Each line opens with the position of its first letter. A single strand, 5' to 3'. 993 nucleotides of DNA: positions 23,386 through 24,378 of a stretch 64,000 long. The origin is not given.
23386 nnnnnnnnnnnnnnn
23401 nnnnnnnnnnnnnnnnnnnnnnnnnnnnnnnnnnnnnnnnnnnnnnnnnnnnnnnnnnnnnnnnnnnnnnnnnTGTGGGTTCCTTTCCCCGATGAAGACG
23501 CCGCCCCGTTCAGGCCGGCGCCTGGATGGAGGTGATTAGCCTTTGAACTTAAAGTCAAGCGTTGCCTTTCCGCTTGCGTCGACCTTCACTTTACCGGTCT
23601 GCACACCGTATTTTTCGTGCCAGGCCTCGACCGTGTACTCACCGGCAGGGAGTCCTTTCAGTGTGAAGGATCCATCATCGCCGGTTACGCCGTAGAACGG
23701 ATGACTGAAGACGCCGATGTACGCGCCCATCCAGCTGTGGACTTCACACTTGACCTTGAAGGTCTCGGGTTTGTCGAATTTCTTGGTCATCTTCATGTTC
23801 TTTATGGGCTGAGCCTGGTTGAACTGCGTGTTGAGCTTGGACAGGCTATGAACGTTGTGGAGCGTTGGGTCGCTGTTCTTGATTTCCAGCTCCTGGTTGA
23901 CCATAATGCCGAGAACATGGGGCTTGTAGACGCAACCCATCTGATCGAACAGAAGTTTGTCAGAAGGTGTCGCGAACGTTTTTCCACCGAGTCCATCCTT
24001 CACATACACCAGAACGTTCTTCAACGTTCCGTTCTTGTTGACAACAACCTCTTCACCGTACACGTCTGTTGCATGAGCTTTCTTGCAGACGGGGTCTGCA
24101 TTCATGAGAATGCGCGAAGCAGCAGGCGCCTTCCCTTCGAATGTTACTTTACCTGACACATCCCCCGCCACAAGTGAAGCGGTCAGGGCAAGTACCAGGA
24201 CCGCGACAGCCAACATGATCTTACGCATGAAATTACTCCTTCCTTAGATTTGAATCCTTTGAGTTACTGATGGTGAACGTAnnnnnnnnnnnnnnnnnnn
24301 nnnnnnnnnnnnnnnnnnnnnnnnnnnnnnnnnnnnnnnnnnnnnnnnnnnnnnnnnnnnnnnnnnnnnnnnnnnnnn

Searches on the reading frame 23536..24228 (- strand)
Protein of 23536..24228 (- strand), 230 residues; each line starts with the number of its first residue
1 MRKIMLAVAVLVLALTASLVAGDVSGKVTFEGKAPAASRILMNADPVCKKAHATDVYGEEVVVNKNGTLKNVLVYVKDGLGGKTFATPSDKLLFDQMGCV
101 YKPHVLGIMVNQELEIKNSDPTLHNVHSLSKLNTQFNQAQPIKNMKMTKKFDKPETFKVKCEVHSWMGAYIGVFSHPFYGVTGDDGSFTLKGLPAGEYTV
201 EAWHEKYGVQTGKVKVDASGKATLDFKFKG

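Call 5: search_protein_families(library=pfam, proteins=[window:23536-24228:-], max_evalue=0.01)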
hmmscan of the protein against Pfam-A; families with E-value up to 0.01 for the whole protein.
window:23536-24228:- (230 aa): 4 families
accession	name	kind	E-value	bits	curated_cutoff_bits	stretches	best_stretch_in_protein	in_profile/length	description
PF13620.12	CarboxypepD_reg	-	5.9e-09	36.6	32.3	1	180-227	32-80/82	Carboxypeptidase regulatory-like domain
PF09430.16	EMC7_beta-sandw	-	1.1e-05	26.1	26.6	1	175-222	18-65/122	ER membrane protein complex subunit 7, beta-sandwich domain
PF13715.12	CarbopepD_reg_2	-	6e-05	23.4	32.2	1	168-227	16-73/88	CarboxypepD_reg-like domain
PF14686.12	fn3_3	-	7.4e-05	22.9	24.4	1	182-223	31-74/75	Polysaccharide lyase family 4, domain II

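Call 6: search_protein_families(library=ncbifam, proteins=[window:23536-24228:-], max_evalue=0.01)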
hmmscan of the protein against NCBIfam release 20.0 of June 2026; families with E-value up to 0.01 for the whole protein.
window:23536-24228:- (230 aa): 0 families

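Call 76: search_solved_structures(query=A4, max_evalue=10, show_alignments=2)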
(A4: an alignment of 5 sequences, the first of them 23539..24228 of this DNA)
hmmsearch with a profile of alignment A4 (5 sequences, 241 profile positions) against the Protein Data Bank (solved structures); distinct sequences matched with E-value up to 10: 55.
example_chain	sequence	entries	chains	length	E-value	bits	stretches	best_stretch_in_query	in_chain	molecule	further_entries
5fc9_A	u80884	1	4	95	2.5e-08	36.6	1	111-183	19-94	Blue (Type 1) copper domain protein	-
9c7v_B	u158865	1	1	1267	8.5e-08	34.9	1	190-227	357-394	BOS complex subunit NOMO2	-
1sf3_A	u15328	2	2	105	2.1e-06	30.3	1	103-183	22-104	Amicyanin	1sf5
1sfd_A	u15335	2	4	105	6e-06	28.9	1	103-183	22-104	Amicyanin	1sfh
4p5r_A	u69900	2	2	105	9.3e-06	28.2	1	103-183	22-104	Amicyanin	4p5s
3ply_A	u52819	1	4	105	1.1e-05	28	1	103-183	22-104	Amicyanin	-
1mda_A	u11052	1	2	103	1.3e-05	27.7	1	103-183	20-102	AMICYANIN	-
1aac_A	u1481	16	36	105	1.4e-05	27.7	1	103-183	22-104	AMICYANIN | PROTEIN (AMICYANIN)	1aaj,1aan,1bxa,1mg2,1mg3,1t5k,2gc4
2qdv_A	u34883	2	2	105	2.5e-05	26.8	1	103-183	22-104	Amicyanin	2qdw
9cck_A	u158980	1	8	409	3.6e-05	26.3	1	109-183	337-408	Copper-containing nitrite reductase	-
2gb2_A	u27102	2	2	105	6.8e-05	25.4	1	103-183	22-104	Amicyanin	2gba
3ie9_A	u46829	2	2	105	0.00015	24.2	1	103-183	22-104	Amicyanin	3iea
7pcy_A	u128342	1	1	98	0.00026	23.5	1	110-176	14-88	PLASTOCYANIN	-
2ux6_A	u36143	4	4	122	0.00028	23.4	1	110-187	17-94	PSEUDOAZURIN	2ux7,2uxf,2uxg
4wi0_B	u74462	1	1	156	0.00042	22.8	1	187-233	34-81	Cellulosomal scaffoldin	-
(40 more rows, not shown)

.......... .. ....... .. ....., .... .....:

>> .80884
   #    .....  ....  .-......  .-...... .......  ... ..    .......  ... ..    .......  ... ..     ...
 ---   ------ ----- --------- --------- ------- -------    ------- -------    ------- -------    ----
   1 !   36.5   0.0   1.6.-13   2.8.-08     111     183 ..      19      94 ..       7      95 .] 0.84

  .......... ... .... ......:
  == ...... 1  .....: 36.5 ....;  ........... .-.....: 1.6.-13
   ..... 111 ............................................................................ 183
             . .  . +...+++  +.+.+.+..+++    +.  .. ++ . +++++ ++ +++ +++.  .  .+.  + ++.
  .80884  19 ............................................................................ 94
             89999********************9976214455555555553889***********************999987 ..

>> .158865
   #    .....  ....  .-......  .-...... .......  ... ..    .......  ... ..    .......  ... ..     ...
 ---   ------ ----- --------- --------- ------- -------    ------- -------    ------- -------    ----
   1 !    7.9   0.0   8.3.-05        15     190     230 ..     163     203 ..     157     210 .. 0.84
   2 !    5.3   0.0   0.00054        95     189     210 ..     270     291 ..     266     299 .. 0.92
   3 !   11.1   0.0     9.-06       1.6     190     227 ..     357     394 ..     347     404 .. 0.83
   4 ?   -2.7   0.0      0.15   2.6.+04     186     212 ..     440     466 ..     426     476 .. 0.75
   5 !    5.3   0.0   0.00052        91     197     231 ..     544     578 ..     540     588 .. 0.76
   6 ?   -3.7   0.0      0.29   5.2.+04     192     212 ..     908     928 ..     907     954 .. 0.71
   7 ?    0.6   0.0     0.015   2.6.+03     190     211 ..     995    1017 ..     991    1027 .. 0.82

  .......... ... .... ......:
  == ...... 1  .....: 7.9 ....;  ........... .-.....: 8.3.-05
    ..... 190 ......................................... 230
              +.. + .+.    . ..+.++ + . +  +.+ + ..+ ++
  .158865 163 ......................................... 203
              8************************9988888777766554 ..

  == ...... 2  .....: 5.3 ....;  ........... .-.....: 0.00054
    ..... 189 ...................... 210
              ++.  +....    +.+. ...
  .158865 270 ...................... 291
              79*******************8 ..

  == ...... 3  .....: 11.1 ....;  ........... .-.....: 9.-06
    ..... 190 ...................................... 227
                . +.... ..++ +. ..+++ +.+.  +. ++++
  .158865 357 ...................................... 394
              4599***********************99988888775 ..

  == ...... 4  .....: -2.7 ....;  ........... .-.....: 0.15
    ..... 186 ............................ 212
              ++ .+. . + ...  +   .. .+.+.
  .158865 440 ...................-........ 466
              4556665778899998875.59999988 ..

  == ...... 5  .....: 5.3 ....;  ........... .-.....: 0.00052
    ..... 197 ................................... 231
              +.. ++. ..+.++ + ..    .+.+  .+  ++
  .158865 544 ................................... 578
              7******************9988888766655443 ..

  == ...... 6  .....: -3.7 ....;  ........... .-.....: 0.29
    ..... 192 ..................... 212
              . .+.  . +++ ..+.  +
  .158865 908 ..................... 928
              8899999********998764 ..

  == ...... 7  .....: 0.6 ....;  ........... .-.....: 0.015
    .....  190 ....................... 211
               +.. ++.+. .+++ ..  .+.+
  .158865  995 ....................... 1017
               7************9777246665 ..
